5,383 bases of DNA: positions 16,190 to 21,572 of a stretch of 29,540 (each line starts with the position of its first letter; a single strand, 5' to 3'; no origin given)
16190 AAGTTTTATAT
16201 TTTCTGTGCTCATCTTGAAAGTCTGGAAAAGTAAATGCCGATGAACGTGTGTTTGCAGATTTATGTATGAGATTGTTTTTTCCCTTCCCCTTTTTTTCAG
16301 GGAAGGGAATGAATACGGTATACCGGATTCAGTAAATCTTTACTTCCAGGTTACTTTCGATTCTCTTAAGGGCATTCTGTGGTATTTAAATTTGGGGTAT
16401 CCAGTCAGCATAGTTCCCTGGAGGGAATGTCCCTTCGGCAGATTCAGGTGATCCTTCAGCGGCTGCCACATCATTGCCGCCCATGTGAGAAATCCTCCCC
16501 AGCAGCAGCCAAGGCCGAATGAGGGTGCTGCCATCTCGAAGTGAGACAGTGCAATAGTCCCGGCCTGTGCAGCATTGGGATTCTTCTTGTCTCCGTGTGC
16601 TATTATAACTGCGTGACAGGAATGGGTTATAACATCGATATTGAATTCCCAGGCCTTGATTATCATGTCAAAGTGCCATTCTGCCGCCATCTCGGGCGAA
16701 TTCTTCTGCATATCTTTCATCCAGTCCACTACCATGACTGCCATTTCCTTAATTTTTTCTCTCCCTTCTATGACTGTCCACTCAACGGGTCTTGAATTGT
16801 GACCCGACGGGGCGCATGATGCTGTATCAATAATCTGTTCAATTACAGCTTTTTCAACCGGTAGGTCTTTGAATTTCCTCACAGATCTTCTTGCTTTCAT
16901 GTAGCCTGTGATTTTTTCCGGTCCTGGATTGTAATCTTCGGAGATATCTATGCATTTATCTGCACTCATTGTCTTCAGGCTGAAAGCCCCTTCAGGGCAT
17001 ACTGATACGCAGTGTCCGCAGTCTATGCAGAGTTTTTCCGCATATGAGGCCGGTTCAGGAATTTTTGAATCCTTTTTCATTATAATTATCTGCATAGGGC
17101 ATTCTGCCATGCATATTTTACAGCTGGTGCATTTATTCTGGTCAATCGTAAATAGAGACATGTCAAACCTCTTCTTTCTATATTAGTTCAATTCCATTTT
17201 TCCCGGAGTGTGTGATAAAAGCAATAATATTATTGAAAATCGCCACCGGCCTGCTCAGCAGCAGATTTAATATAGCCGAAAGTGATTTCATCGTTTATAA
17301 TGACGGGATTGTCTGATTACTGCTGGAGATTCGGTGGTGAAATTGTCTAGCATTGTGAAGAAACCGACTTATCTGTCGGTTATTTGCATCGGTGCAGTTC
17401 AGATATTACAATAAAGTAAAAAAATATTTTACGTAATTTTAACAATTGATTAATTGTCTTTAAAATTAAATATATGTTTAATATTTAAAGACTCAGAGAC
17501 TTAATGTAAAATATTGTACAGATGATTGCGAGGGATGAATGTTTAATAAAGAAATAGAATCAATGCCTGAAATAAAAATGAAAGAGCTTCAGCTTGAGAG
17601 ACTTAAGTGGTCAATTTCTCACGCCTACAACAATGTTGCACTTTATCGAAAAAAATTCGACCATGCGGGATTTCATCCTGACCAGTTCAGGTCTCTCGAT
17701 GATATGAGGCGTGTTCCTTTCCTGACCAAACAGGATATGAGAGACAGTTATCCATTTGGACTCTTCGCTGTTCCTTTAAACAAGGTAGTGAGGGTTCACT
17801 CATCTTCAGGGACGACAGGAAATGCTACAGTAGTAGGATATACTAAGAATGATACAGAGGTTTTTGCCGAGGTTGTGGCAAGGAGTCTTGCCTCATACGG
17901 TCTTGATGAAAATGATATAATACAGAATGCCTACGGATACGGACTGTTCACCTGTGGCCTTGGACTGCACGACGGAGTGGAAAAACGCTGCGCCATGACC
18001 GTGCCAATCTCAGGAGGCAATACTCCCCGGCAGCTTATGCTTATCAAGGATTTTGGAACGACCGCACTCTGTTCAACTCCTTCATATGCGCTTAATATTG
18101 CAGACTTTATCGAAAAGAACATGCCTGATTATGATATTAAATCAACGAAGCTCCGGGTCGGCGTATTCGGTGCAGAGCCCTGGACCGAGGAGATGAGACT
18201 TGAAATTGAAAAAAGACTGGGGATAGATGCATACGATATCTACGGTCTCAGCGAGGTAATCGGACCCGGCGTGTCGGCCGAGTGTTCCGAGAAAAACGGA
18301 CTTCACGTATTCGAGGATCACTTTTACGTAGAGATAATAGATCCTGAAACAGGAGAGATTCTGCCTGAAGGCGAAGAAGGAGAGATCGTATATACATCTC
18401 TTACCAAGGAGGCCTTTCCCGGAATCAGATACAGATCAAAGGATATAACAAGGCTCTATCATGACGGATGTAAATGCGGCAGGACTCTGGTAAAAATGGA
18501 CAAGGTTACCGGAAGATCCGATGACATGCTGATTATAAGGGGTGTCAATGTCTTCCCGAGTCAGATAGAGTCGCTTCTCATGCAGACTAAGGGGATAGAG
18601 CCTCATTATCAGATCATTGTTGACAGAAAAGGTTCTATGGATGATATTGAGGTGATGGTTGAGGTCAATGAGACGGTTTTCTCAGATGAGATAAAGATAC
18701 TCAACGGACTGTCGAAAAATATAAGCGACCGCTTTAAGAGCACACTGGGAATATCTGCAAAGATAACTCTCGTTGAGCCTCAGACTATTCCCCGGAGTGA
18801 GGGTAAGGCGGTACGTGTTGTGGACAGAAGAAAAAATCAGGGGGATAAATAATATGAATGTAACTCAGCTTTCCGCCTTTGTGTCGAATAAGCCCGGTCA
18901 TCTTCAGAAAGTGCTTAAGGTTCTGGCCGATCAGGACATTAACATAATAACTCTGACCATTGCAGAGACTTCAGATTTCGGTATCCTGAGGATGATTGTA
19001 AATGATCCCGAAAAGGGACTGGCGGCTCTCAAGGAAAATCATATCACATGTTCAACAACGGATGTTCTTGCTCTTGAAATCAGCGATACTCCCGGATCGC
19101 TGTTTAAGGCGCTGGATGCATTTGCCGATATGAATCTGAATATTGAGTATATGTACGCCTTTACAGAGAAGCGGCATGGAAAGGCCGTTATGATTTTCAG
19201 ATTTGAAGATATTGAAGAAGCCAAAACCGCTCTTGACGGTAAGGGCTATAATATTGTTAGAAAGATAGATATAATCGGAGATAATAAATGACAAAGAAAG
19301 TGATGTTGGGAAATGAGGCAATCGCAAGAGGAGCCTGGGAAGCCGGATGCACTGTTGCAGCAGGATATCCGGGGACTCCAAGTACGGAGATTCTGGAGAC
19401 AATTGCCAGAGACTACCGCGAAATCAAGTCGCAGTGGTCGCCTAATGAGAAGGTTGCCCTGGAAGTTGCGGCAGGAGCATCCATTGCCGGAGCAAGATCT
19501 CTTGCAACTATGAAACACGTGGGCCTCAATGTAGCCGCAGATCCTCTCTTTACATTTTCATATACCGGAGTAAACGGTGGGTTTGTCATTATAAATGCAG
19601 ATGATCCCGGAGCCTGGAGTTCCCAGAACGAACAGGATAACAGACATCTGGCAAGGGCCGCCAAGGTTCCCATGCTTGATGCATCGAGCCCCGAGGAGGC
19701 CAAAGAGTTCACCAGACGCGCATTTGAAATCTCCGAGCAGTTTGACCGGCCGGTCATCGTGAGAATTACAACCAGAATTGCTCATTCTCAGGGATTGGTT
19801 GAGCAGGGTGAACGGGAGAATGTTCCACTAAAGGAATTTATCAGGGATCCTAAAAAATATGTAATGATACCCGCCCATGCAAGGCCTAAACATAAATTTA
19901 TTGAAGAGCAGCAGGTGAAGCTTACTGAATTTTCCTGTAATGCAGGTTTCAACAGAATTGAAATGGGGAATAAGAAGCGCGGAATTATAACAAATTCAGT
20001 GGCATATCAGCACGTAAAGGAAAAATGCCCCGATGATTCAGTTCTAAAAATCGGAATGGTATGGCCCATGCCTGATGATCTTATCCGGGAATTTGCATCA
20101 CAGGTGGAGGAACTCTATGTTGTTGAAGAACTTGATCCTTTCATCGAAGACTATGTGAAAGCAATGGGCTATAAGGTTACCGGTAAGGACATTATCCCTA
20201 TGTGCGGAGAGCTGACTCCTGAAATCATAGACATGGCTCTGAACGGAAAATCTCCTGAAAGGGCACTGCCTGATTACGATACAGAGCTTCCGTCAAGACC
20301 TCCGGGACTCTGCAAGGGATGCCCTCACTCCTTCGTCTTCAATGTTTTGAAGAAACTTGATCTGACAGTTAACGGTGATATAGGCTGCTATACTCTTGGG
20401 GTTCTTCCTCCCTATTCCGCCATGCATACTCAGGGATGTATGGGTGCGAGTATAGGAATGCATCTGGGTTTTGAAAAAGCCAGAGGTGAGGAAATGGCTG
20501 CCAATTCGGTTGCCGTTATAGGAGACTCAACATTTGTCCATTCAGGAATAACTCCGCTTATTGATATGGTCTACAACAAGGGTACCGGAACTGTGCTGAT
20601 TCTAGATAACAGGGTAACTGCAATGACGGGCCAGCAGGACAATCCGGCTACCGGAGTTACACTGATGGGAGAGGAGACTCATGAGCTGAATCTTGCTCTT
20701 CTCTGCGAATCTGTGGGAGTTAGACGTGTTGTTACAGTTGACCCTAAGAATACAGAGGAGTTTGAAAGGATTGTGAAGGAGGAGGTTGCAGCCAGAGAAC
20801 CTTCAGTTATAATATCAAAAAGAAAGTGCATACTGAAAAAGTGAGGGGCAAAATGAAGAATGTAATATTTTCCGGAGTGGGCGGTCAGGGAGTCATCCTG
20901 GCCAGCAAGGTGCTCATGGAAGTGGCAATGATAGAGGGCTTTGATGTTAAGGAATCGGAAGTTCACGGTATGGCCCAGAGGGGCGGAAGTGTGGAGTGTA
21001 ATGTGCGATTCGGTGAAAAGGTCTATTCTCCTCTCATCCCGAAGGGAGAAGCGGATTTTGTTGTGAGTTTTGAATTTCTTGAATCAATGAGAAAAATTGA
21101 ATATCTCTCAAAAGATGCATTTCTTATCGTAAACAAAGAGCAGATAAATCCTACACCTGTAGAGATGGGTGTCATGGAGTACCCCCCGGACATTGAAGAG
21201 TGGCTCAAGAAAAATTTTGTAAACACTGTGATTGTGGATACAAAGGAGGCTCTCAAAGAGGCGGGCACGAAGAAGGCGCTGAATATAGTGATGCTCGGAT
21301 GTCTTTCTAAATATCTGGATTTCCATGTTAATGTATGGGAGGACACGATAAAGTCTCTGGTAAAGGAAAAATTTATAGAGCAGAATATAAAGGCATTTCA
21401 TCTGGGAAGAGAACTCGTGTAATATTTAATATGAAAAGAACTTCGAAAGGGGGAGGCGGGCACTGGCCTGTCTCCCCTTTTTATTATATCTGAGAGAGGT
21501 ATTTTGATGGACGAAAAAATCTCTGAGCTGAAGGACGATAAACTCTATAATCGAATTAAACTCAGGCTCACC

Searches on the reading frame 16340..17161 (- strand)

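Call 34: search_protein_families(library=ncbifam, max_evalue=1e-10, proteins=[window:16340-17161:-])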
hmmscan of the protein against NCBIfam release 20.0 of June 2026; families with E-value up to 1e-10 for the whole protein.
window:16340-17161:- (273 aa): 3 families
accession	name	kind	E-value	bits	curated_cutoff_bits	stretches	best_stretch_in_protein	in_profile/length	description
TIGR02476.1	BluB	equivalog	7.9e-14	51.5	150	1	83-261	8-185/205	5,6-dimethylbenzimidazole synthase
TIGR03553.1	F420_FbiB_CTERM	equivalog_domain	1.8e-11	44.1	249.55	0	89-259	4-178/194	F420 biosynthesis protein FbiB, C-terminal domain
NF009810.0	PRK13294.1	equivalog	2.6e-11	43.1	304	1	89-263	259-437/449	coenzyme F420-0:L-glutamate ligase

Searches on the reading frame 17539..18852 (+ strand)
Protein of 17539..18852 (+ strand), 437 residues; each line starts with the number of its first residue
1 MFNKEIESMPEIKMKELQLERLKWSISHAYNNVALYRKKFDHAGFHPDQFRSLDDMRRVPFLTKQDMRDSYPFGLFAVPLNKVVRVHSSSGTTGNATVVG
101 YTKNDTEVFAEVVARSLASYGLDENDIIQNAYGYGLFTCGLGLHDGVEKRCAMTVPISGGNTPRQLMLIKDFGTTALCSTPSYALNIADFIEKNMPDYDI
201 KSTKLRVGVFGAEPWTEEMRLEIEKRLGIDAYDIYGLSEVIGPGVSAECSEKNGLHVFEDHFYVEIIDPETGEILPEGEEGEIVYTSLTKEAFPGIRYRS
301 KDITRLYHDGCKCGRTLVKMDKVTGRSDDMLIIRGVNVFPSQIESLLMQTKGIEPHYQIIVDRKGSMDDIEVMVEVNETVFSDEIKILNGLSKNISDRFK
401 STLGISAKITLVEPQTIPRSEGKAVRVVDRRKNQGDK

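Call 34: search_protein_families(library=ncbifam, max_evalue=1e-10, proteins=[window:17539-18852:+])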
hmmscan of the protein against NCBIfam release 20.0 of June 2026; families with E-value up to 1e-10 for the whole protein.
window:17539-18852:+ (437 aa): 6 families
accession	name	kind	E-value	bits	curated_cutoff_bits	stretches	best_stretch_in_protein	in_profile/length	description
TIGR02155.1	PA_CoA_ligase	equivalog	4.9e-176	585.4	646.3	1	10-431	4-422/422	phenylacetate--CoA ligase PaaK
NF041878.1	paak_haloarch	equivalog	2.2e-157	524.1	700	1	4-431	3-427/427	phenylacetate--CoA ligase PaaK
NF053551.1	FlxY_rubin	equivalog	1.2e-54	185.7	520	1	9-430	4-423/424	flexirubin biosynthesis putative acyl-CoA ligase FlxY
NF045666.1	DVU1553_fam_AMP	equivalog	8.2e-51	173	300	1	12-326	21-330/331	DVU_1553 family AMP-dependent CoA ligase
TIGR03335.1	F390_ftsA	equivalog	1.1e-37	129.8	458.7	1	2-365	2-370/445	coenzyme F390 synthetase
NF041217.1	BagE_FevW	exception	3.6e-33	115.1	800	1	39-351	27-335/424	bagremycin/ferroverdin synthetase BagE/FevW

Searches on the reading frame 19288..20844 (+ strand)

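Call 35: search_protein_families(library=ncbifam, max_evalue=1e-10, proteins=[window:19288-20844:+])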
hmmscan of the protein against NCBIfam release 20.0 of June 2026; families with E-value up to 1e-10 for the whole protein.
window:19288-20844:+ (518 aa): 7 families
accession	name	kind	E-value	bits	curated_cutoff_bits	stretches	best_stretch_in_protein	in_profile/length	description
TIGR03336.1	IOR_alpha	equivalog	3e-194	646.7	650.9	1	3-517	2-534/595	indolepyruvate ferredoxin oxidoreductase subunit alpha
NF009589.0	PRK13030.1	subfamily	1.6e-26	92.4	816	1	76-487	125-574/1170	indolepyruvate ferredoxin oxidoreductase family protein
NF006412.0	PRK08659.1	equivalog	3.1e-22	79.3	411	1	3-75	5-79/378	2-oxoacid:acceptor oxidoreductase subunit alpha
TIGR03710.1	OAFO_sf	subfamily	7.2e-18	64.5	482.75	0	4-74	194-266/561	2-oxoacid:acceptor oxidoreductase subunit alpha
NF005507.0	PRK07119.1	subfamily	1.1e-17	63.9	399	1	2-160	3-169/352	3-methyl-2-oxobutanoate dehydrogenase subunit VorB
NF009588.0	PRK13029.1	subfamily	1.1e-16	59.9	952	0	95-298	146-367/1196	indolepyruvate ferredoxin oxidoreductase family protein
NF007206.0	PRK09627.1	equivalog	1.6e-13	50.4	579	1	5-191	5-204/375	2-oxoglutarate synthase subunit alpha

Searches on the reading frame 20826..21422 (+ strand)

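Call 35: search_protein_families(library=ncbifam, max_evalue=1e-10, proteins=[window:20826-21422:+])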
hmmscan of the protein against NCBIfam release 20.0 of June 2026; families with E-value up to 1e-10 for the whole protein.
window:20826-21422:+ (198 aa): 18 families
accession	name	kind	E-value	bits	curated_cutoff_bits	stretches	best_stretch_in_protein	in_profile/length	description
NF005325.0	PRK06853.1-5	equivalog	5.3e-73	244.9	230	1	10-197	3-190/192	indolepyruvate oxidoreductase subunit beta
NF005322.0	PRK06853.1-2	equivalog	5.9e-70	235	237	1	9-197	4-192/197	indolepyruvate oxidoreductase subunit beta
NF005323.0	PRK06853.1-3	equivalog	3.5e-56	190.3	238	1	11-197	7-194/197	indolepyruvate oxidoreductase subunit beta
TIGR03334.1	IOR_beta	equivalog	2.6e-50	171.1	205.8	1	12-195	2-188/189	indolepyruvate ferredoxin oxidoreductase subunit beta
NF005324.0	PRK06853.1-4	equivalog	6.5e-42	143.6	222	1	11-197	3-188/196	indolepyruvate oxidoreductase subunit beta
NF005326.0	PRK06853.1-6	equivalog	1.2e-40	139.5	348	1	11-195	4-193/202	indolepyruvate oxidoreductase subunit beta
NF004918.0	PRK06274.1-4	equivalog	3.5e-39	134.7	278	1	12-196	4-190/202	indolepyruvate oxidoreductase subunit beta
NF004917.0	PRK06274.1-3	equivalog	3.8e-37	128.2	284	1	12-195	4-190/203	indolepyruvate oxidoreductase subunit beta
NF005328.0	PRK06853.2-2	equivalog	7.6e-34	117.1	240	1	12-194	5-179/192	indolepyruvate oxidoreductase subunit beta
NF004915.0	PRK06274.1-1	equivalog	2.8e-33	115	274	1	12-197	4-191/194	indolepyruvate oxidoreductase subunit beta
NF005327.0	PRK06853.2-1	equivalog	6.6e-29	101.1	242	1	12-194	5-181/194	indolepyruvate oxidoreductase subunit beta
NF004916.0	PRK06274.1-2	equivalog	1.1e-22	81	227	1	11-106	3-97/178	indolepyruvate oxidoreductase subunit beta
TIGR02175.1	PorC_KorC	subfamily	8.5e-17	61.5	81.1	1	11-194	2-171/177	2-oxoacid:acceptor oxidoreductase, gamma subunit, pyruvate/2-ketoisovalerate family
TIGR03710.1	OAFO_sf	subfamily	3.7e-15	55.5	482.75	1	12-197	3-172/561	2-oxoacid:acceptor oxidoreductase subunit alpha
NF006323.0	PRK08537.1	equivalog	1.3e-14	54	235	1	11-197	3-177/181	2-oxoacid:ferredoxin oxidoreductase subunit gamma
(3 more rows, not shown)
